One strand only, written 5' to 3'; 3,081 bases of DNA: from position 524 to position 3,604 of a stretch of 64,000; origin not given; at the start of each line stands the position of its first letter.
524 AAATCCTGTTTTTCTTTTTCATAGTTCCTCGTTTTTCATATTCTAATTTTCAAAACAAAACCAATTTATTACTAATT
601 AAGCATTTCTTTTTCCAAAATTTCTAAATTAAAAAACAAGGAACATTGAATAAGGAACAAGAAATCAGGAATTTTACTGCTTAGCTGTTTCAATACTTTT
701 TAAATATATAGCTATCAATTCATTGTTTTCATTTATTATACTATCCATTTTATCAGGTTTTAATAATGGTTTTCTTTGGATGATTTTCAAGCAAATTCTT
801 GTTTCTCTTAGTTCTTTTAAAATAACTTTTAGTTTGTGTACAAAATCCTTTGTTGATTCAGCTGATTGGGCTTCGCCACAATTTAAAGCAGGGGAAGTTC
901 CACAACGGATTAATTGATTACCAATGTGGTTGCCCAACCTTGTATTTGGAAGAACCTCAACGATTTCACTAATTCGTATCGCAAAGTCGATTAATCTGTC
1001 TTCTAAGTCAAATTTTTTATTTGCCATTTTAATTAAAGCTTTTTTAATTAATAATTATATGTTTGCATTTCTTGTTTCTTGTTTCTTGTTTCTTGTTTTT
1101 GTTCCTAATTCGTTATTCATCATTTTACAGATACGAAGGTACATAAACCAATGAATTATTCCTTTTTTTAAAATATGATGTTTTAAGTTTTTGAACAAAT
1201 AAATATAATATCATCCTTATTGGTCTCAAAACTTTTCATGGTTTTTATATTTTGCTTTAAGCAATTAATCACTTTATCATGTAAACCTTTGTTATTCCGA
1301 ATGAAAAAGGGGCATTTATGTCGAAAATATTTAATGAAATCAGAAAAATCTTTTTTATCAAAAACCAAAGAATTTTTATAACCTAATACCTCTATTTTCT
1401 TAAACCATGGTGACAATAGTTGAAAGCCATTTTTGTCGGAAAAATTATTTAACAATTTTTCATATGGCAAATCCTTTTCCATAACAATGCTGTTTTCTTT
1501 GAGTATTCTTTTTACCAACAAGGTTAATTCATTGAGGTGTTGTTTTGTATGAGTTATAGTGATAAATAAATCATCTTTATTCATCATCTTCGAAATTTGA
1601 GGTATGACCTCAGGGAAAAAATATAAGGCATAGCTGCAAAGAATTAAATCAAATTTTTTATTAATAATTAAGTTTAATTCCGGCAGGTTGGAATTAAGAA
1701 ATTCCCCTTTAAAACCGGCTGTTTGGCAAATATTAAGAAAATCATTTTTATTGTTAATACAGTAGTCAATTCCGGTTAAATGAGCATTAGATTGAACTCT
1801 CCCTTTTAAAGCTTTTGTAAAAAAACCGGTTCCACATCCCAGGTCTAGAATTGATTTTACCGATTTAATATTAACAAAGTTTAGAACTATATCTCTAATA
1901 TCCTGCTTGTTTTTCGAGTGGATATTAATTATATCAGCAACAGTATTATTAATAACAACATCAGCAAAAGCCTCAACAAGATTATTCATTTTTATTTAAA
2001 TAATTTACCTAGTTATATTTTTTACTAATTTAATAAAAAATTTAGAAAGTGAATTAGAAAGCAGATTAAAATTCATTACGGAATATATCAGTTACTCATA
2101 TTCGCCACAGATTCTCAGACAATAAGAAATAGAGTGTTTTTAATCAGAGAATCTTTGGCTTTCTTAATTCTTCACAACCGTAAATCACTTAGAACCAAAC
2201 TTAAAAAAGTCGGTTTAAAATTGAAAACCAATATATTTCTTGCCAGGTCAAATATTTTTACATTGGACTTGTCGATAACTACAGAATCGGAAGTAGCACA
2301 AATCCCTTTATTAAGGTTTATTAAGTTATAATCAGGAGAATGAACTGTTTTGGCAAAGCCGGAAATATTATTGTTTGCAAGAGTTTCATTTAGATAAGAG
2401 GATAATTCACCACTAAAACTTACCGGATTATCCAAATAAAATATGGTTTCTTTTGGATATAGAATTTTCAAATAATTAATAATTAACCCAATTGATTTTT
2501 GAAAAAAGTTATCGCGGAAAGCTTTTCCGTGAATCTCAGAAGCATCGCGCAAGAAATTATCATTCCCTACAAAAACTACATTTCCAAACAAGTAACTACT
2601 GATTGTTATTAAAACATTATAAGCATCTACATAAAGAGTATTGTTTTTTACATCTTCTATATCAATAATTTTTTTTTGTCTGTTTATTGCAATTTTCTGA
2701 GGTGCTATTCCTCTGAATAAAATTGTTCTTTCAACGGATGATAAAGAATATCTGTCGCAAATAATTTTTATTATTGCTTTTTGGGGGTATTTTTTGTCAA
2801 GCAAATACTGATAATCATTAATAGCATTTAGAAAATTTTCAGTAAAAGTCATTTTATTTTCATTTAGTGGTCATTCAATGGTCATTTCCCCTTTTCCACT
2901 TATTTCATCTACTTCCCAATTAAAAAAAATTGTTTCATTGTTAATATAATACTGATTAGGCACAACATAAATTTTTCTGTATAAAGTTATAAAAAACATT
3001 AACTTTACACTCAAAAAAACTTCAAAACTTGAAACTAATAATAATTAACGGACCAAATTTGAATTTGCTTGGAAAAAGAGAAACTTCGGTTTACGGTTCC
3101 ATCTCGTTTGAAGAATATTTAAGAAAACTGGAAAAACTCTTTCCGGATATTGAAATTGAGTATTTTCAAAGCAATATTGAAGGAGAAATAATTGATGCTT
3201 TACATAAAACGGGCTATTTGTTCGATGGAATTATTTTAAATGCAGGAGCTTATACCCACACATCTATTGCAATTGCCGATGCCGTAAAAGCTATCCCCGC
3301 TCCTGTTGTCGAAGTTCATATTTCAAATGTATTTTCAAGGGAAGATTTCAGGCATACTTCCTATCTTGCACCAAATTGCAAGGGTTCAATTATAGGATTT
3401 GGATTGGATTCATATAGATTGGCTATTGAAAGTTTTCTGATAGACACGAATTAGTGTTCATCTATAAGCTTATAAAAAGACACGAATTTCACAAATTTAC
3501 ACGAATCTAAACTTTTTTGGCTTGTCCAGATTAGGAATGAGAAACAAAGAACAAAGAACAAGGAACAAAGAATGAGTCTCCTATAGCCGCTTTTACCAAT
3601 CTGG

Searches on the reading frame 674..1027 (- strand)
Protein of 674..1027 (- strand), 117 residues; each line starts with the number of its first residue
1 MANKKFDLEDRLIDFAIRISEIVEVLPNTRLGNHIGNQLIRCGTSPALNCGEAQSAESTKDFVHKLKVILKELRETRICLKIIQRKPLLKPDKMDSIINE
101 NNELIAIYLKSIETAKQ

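Call 25: search_protein_families(library=pfam, proteins=[window:674-1027:-])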
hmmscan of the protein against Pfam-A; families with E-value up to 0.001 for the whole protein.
window:674-1027:- (117 aa): 1 family
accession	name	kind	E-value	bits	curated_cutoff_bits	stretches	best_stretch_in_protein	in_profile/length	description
PF05635.17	23S_rRNA_IVP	-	7.5e-13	49.1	33.8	1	10-107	7-103/106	23S rRNA-intervening sequence protein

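Call 53: find_homologous_proteins(query=window:677-1027:-, max_evalue=0.00001)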
Query window:677-1027:- (117 aa): 7997 proteins with E <= 0.00001 among 8000 candidates; the best 120 are listed.
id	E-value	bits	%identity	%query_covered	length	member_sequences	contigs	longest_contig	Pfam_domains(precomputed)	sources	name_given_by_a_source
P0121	1.7e-64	232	92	100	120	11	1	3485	PF05635.18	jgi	-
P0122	2.3e-56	206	81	100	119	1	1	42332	PF05635.18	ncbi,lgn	ncbi:MAG: four helix bundle protein [Mangrovibacterium sp.]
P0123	9.9e-56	204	79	100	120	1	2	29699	PF05635.18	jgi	-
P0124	9.9e-56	204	81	100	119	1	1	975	PF05635.18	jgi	jgi:four helix bundle protein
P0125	1.2e-55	204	81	100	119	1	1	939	PF05635.18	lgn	-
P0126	1.4e-55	204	80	100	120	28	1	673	PF05635.18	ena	-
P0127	1.6e-54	200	78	100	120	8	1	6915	PF05635.18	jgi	jgi:four helix bundle protein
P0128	1.9e-54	200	79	100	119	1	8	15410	PF05635.18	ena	-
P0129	2.5e-54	200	78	100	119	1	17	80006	PF05635.18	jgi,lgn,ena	jgi:four helix bundle protein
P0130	3.0e-54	199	78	100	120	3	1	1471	PF05635.18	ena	-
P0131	4.1e-54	199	79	100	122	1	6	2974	PF05635.18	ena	-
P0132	5.0e-54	199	79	100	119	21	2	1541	PF05635.18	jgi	jgi:four helix bundle protein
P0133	6.6e-54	198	77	100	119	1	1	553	PF05635.18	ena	-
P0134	9.0e-54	198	78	100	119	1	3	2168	PF05635.18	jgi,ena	-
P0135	1.0e-53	198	78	100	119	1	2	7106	PF05635.18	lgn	-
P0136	1.5e-53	197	79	100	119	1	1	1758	PF05635.18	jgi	-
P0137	1.5e-53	197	78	100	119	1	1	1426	PF05635.18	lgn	-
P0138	1.7e-53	197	79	100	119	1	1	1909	PF05635.18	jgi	-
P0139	2.6e-53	196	81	100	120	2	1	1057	PF05635.18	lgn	-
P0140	2.6e-53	196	78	100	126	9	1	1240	PF05635.18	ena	-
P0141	3.0e-53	196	78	100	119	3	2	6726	PF05635.18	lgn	-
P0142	4.0e-53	196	78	99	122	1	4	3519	PF05635.18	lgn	-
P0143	5.0e-53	195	80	99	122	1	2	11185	PF05635.18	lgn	-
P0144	5.0e-53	195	77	100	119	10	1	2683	PF05635.18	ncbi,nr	ncbi:MAG: four helix bundle protein [Bacteroidota bacterium]|nr:four helix bundle protein [Bacteroid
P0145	5.1e-53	195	79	100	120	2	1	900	PF05635.18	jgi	jgi:four helix bundle protein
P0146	8.0e-53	195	75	100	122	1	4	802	PF05635.18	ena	-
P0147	1.2e-52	194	74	100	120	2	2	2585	PF05635.18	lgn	-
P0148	1.6e-52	194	77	100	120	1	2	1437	PF05635.18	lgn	-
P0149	2.0e-52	193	79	100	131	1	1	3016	PF05635.18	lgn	-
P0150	2.6e-52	193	74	100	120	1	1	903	PF05635.18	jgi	jgi:four helix bundle protein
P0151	2.7e-52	193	78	100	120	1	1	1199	PF05635.18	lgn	-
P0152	3.9e-52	193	78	94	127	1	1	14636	PF05635.18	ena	-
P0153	4.0e-52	193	78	99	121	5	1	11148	PF05635.18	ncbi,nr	ncbi:MAG: four helix bundle protein [Bacteroidales bacterium]|nr:four helix bundle protein [Bacteroi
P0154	6.8e-52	192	79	100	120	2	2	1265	PF05635.18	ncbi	-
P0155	8.9e-52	191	77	99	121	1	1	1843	PF05635.18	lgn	-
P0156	1.5e-51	191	76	100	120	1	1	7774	PF05635.18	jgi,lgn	jgi:four helix bundle protein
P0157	2.0e-51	190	75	100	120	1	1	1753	PF05635.18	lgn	-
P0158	1.8e-50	187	75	100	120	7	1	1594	PF05635.18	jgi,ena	jgi:four helix bundle protein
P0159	2.3e-50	187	76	97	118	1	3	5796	PF05635.18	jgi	-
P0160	3.6e-50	186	75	99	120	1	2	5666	PF05635.18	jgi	jgi:four helix bundle protein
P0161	3.8e-50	186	75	100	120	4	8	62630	PF05635.18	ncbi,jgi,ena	-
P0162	8.7e-50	185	76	97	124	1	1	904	PF05635.18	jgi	-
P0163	9.8e-50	185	75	99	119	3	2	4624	PF05635.18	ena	-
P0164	9.8e-50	185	74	100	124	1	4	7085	PF05635.18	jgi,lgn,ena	-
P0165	1.1e-49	185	72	99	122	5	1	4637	PF05635.18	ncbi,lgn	ncbi:MAG: four helix bundle protein [Methylococcaceae bacterium]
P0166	1.2e-49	185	75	98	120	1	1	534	PF05635.18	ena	-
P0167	1.3e-49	184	73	100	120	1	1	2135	PF05635.18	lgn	-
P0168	2.2e-49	184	74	100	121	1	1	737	PF05635.18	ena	-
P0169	3.5e-49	183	72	99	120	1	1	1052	PF05635.18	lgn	-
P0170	8.4e-49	182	75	99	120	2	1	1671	PF05635.18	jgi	jgi:four helix bundle protein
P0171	9.6e-49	182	74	100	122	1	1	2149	PF05635.18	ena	-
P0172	1.0e-48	182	71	100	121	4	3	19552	PF05635.18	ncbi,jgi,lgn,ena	-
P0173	1.0e-48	182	75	97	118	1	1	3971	PF05635.18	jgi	jgi:four helix bundle protein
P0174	1.0e-48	182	76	97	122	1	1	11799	PF05635.18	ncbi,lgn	-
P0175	2.3e-48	180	73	100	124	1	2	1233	PF05635.18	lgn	-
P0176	2.5e-48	180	71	100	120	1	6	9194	PF05635.18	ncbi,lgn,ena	-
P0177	3.0e-48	180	74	98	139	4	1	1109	PF05635.18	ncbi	-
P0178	3.3e-48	180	73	93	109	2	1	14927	PF05635.18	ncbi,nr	ncbi:MAG TPA: four helix bundle protein, partial [Prolixibacteraceae bacterium]|nr:four helix bundle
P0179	3.6e-48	180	71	98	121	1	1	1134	PF05635.18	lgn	-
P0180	4.0e-48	180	72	100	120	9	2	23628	PF05635.18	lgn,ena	-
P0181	5.5e-48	179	72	100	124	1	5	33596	PF05635.18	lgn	-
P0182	6.0e-48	179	76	97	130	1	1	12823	PF05635.18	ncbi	-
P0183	6.5e-48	179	73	100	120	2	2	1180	PF05635.18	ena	-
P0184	9.3e-48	178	71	100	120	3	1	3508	PF05635.18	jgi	jgi:four helix bundle protein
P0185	1.2e-47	178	75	97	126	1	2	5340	PF05635.18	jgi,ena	-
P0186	2.5e-47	177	71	98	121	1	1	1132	PF05635.18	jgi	jgi:four helix bundle protein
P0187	2.5e-47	177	72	100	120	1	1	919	PF05635.18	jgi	-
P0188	3.2e-47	177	71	100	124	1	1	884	PF05635.18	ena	-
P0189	3.5e-47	177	75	97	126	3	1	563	PF05635.18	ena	-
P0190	3.6e-47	177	74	96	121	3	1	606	PF05635.18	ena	-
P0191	3.8e-47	177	70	100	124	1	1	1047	PF05635.18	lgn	-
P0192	4.4e-47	176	75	98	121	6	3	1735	PF05635.18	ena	-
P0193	5.3e-47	176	75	97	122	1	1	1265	PF05635.18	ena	-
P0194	7.0e-47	176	72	98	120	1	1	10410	PF05635.18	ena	-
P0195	8.7e-47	175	73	98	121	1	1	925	PF05635.18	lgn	-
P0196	8.7e-47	175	70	100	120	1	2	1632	PF05635.18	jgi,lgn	jgi:four helix bundle protein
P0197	1.0e-46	175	71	100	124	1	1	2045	PF05635.18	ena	-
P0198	1.1e-46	175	74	97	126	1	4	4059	PF05635.18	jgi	-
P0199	1.6e-46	175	74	97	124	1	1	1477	PF05635.18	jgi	-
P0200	1.7e-46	174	72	99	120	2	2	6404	PF05635.18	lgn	-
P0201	1.9e-46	174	72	100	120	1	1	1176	PF05635.18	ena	-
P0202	1.9e-46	174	69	97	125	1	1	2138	PF05635.18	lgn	-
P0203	2.1e-46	174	71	100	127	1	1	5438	PF05635.18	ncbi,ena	-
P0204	2.1e-46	174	71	99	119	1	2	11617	PF05635.18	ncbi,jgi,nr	ncbi:MAG: four helix bundle protein [Mariniphaga sp.]|nr:four helix bundle protein [Mariniphaga sp.]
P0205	2.3e-46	174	69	100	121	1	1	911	PF05635.18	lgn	-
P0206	2.4e-46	174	73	98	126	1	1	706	PF05635.18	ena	-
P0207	2.6e-46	174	72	98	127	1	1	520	PF05635.18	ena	-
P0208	2.8e-46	174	72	96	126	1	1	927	PF05635.18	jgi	jgi:four helix bundle protein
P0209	3.9e-46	173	71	98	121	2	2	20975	PF05635.18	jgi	-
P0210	4.7e-46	173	71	100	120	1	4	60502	PF05635.18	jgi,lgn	jgi:four helix bundle protein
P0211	4.7e-46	173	74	97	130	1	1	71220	PF05635.18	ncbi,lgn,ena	-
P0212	4.8e-46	173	74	97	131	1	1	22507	PF05635.18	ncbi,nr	ncbi:MAG: four helix bundle protein [Bacteroidales bacterium]|nr:four helix bundle protein [Bacteroi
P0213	4.9e-46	173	75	97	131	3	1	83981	PF05635.18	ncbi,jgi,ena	-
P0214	5.3e-46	173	74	97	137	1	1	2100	PF05635.18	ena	-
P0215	5.5e-46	173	68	100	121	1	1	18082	PF05635.18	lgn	-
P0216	5.6e-46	173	71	97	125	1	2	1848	PF05635.18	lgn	-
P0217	5.7e-46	173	69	97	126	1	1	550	PF05635.18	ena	-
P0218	5.9e-46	173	68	100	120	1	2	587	PF05635.18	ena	-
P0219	6.5e-46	173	74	98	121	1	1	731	PF05635.18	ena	-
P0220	6.6e-46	173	69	100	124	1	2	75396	PF05635.18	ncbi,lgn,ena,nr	ncbi:MAG: four helix bundle protein [Bacteroidales bacterium]|nr:four helix bundle protein [Bacteroi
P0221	6.8e-46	172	68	99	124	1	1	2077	PF05635.18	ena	-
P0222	6.9e-46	172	74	98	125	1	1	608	PF05635.18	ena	-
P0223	8.0e-46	172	71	98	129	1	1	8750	PF05635.18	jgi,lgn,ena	-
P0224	8.6e-46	172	72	98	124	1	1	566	PF05635.18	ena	-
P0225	8.7e-46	172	73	97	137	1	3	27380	PF05635.18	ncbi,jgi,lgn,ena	jgi:four helix bundle protein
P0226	9.7e-46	172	71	98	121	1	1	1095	PF05635.18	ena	-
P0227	1.0e-45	172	71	96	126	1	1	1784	PF05635.18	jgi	jgi:four helix bundle protein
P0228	1.0e-45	172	69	100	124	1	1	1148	PF05635.18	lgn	-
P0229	1.0e-45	172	69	100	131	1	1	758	PF05635.18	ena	-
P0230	1.0e-45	172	72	98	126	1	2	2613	PF05635.18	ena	-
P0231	1.1e-45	172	68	97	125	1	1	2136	PF05635.18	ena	-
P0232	1.2e-45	172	72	97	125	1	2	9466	PF05635.18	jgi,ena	-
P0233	1.3e-45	172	71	97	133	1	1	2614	PF05635.18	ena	-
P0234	1.4e-45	171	72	97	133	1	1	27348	PF05635.18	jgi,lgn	-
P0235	1.7e-45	171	71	100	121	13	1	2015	PF05635.18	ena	-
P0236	1.7e-45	171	70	100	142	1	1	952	PF05635.18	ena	-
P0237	1.8e-45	171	73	97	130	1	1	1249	PF05635.18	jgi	-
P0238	1.8e-45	171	68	100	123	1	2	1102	PF05635.18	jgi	jgi:four helix bundle protein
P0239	2.0e-45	171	72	97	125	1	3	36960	PF05635.18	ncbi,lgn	-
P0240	2.0e-45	171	71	99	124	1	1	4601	PF05635.18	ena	-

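Call 55: find_related_loci(query=A3, collection=metagenome_contigs, flank=1200)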
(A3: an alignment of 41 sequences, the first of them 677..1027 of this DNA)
Query A3 (117 aa) in metagenome_contigs; peptide patterns used: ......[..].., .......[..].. (x = any residue, [..] = any of these).
600 stretches matched a pattern (row limit reached: there are more); 586 encode a relative of the query (tblastn E <= 1e-3); the best 80 are kept; 80 distinct loci.
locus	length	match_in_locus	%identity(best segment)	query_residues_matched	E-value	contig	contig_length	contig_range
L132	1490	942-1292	71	1-117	6e-57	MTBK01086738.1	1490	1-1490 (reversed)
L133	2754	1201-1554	69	1-117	2e-49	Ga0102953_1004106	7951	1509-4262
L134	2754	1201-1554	62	1-117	5e-48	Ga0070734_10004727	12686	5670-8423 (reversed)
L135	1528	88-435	66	3-117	2e-47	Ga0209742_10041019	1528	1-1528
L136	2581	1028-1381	65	1-117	2e-46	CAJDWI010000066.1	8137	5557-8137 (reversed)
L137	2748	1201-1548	62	3-117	6e-46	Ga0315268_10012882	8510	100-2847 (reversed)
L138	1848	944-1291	64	3-117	1e-46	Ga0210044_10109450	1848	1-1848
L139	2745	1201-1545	62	3-116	2e-45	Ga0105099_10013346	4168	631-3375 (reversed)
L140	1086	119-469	60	2-117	6e-48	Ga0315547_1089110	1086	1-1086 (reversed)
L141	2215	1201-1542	65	1-117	4e-45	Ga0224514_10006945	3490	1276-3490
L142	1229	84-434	60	2-117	6e-47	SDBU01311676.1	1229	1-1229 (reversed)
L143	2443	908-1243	62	7-117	7e-45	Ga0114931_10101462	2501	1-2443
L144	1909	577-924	59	3-117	7e-45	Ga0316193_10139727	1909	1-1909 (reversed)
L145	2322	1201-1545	61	4-117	2e-44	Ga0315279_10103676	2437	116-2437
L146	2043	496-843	59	3-117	2e-44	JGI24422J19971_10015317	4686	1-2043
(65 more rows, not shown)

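Call 72: search_solved_structures(query=window:677-1027:-, max_evalue=0.01)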
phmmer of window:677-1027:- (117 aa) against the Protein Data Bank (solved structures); distinct sequences matched with E-value up to 0.01: 1.
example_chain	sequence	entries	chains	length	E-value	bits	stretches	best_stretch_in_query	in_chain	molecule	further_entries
2rld_A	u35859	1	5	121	7.8e-15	58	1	8-116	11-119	Uncharacterized protein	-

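Call 73: search_protein_families(library=ncbifam, proteins=[window:677-1027:-])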
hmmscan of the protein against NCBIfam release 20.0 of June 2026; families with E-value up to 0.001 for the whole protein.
window:677-1027:- (117 aa): 2 families
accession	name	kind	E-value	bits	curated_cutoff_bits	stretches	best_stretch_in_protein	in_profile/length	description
TIGR02436.1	TIGR02436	subfamily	2.2e-20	72.9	24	1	10-115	3-108/109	four helix bundle protein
NF008911.0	PRK12275.1-2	subfamily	3e-06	27.7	137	1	7-114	8-114/118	hypothetical protein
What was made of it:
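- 674..1027 (-): Four-helix-bundle / 23S rRNA intervening-sequence protein gene (PF05635 E 7.5e-13; TIGR02436 E 2e-20; PDB 2RLD E 8e-15). calls 25, 72, 73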

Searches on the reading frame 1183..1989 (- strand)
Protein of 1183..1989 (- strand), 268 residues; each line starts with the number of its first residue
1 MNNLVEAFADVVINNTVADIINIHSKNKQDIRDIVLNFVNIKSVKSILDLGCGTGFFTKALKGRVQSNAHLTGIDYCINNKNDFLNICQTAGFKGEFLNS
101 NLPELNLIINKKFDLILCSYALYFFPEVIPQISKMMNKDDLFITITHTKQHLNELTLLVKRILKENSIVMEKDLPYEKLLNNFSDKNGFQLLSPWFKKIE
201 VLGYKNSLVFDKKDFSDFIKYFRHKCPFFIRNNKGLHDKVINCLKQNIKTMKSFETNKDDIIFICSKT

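Call 25: search_protein_families(library=pfam, proteins=[window:1183-1989:-])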
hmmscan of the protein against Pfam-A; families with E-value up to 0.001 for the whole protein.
window:1183-1989:- (268 aa): 8 families
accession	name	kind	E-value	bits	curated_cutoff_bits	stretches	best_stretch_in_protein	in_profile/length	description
PF13847.12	Methyltransf_31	-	2.5e-12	47.2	27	1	42-167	2-127/145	Methyltransferase domain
PF13649.12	Methyltransf_25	-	1.2e-10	42.3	27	1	47-130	1-83/97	Methyltransferase domain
PF13489.12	Methyltransf_23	-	2.4e-08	34.3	27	1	27-154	5-127/164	Methyltransferase domain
PF08241.18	Methyltransf_11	-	3e-08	34.6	21.2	1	48-128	1-76/95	Methyltransferase domain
PF08242.18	Methyltransf_12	-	7.4e-06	27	30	1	48-131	1-84/98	Methyltransferase domain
PF01728.25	FtsJ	-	1.5e-05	25.4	24.1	1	40-164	17-123/181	FtsJ-like methyltransferase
PF01209.24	Ubie_methyltran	-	5.4e-05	23.1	20.1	1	28-128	32-132/233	ubiE/COQ5 methyltransferase family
PF01135.25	PCMT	-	0.00064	20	20.3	0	33-77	63-107/210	Protein-L-isoaspartate(D-aspartate) O-methyltransferase (PCMT)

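Call 86: find_homologous_proteins(query=window:1183-1989:-, max_evalue=1e-40)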
Query window:1183-1989:- (268 aa): 176 proteins with E <= 1e-40 among 993 candidates; the best 120 are listed.
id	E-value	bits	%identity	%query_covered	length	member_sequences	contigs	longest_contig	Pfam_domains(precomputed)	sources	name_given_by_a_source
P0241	8.5e-173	591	100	100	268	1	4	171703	PF13847.13,PF13489.13,PF13649.13,PF01728.26,PF08241.19,PF08242.19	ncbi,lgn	-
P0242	3.0e-140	484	81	100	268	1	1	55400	PF13847.13,PF13489.13,PF13649.13,PF01728.26,PF08241.19,PF08242.19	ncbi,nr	ncbi:MAG: class I SAM-dependent methyltransferase [Bacteroidales bacterium]|nr:class I SAM-dependent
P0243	5.2e-138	477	79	100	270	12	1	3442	PF13847.13,PF13489.13,PF13649.13,PF01209.25,PF08241.19,PF08242.19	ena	-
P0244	1.7e-136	472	79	100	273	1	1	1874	PF13847.13,PF13489.13,PF05175.21,PF13649.13,PF08241.19,PF08242.19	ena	-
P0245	2.7e-136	471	80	100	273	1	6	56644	PF13847.13,PF13489.13,PF05175.21,PF13649.13,PF01209.25,PF08241.19,PF08242.19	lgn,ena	-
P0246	9.8e-128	443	74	100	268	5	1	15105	PF13847.13,PF13489.13,PF13649.13,PF01209.25,PF08241.19,PF08242.19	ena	-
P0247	2.3e-83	298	55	100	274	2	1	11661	PF13847.13,PF13489.13,PF02353.27,PF13649.13,PF01209.25,PF08241.19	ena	-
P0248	2.3e-77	278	52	100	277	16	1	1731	PF13847.13,PF13489.13,PF02353.27,PF13649.13,PF01135.26,PF01209.25,PF08241.19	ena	-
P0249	1.4e-73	266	52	96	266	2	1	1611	PF13847.13,PF13489.13,PF05175.21,PF13649.13,PF08241.19,PF08242.19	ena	-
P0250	1.1e-64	237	44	99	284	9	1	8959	PF13847.13,PF13489.13,PF13649.13,PF01209.25,PF08241.19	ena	-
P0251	2.1e-64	236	43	99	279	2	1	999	PF13847.13,PF13649.13,PF08241.19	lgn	-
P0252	2.2e-64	236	41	99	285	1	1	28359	PF13847.13,PF13489.13,PF05175.21,PF13649.13,PF01135.26,PF01728.26,PF01209.25,PF08241.19,PF08242.19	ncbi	-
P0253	2.7e-64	235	42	98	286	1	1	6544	PF13847.13,PF13489.13,PF13649.13,PF01209.25,PF08241.19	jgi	jgi:ubiquinone/menaquinone biosynthesis C-methylase UbiE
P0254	5.2e-64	234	44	99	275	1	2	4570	PF13847.13,PF13489.13,PF13649.13,PF01209.25,PF08241.19,PF08242.19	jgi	-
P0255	6.4e-64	234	44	99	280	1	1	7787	PF13847.13,PF13649.13,PF08241.19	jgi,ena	jgi:ubiquinone/menaquinone biosynthesis C-methylase UbiE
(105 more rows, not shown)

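Call 87: find_encoding_contigs(protein=P0242, flank=2500, max_places=1)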
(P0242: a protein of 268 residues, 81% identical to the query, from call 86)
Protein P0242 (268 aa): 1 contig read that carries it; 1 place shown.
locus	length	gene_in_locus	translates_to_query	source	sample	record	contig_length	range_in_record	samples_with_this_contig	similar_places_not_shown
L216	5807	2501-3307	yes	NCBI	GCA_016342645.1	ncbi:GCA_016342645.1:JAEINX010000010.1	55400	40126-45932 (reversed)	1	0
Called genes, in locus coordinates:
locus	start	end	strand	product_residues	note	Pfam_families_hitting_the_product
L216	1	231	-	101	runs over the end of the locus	-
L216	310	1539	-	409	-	PF09603:Fib_succ_major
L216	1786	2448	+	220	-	PF04256:DUF434, PF18481:DUF5616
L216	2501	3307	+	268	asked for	PF13489:Methyltransf_23, PF01728:FtsJ, PF13847:Methyltransf_31, PF08241:Methyltransf_11, PF08242:Methyltransf_12 (weak), PF13649:Methyltransf_25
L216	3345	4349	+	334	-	PF00293:NUDIX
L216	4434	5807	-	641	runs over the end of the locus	PF00012:HSP70, PF06723:MreB_Mbl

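Call 88: find_encoding_contigs(protein=P0245, flank=2500, max_places=2)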
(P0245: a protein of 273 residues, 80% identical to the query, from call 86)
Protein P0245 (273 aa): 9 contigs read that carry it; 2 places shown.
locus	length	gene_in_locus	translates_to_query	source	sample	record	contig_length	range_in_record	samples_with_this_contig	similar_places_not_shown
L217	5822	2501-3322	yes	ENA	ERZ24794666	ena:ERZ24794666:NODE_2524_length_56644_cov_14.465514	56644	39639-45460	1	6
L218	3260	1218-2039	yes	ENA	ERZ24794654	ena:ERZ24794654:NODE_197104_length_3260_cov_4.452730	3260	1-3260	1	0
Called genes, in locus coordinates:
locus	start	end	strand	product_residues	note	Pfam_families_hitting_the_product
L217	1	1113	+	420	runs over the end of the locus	-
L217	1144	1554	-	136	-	PF01220:DHquinase_II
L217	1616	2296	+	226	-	PF04256:DUF434, PF18481:DUF5616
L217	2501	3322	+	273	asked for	PF01209:Ubie_methyltran (weak), PF05175:MTS (weak), PF13489:Methyltransf_23, PF13847:Methyltransf_31, PF08241:Methyltransf_11, PF08242:Methyltransf_12 (weak), PF13649:Methyltransf_25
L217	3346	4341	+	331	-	PF00293:NUDIX, PF14815:NUDIX_4 (faint)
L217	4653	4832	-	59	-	-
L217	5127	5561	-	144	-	PF00293:NUDIX, PF22327:Nudt16-like (weak)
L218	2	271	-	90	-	?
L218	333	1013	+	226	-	PF04256:DUF434, PF18481:DUF5616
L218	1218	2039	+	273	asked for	PF01209:Ubie_methyltran (weak), PF05175:MTS (weak), PF13489:Methyltransf_23, PF13847:Methyltransf_31, PF08241:Methyltransf_11, PF08242:Methyltransf_12 (weak), PF13649:Methyltransf_25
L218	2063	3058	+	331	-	PF00293:NUDIX, PF14815:NUDIX_4 (faint)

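Call 89: find_encoding_contigs(protein=P0246, flank=2500, max_places=1)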
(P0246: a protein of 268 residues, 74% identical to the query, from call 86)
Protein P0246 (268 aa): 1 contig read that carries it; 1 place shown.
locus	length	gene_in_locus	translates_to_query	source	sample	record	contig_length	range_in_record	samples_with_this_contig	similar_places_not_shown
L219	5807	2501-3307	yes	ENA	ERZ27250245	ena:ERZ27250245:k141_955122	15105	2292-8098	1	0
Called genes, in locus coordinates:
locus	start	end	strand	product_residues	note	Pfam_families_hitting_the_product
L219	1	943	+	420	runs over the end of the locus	-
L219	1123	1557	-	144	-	PF01220:DHquinase_II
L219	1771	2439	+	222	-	PF04256:DUF434, PF18481:DUF5616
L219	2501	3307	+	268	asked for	PF01209:Ubie_methyltran (weak), PF13489:Methyltransf_23, PF13847:Methyltransf_31, PF08241:Methyltransf_11, PF08242:Methyltransf_12, PF13649:Methyltransf_25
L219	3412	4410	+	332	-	PF00293:NUDIX, PF14815:NUDIX_4 (faint)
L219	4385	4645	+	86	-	-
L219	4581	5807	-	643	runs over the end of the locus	PF00012:HSP70, PF06723:MreB_Mbl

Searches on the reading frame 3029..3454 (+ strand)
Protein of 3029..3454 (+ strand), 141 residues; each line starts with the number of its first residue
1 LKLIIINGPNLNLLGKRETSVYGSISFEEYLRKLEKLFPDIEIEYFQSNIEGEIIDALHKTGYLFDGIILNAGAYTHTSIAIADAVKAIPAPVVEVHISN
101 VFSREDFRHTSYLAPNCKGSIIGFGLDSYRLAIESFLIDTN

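Call 25: search_protein_families(library=pfam, proteins=[window:3029-3454:+])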
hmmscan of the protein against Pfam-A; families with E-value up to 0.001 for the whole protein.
window:3029-3454:+ (141 aa): 1 family
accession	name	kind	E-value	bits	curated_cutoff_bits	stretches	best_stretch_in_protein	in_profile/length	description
PF01220.24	DHquinase_II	-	8.1e-55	184.8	23.3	1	2-136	1-137/138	Dehydroquinase class II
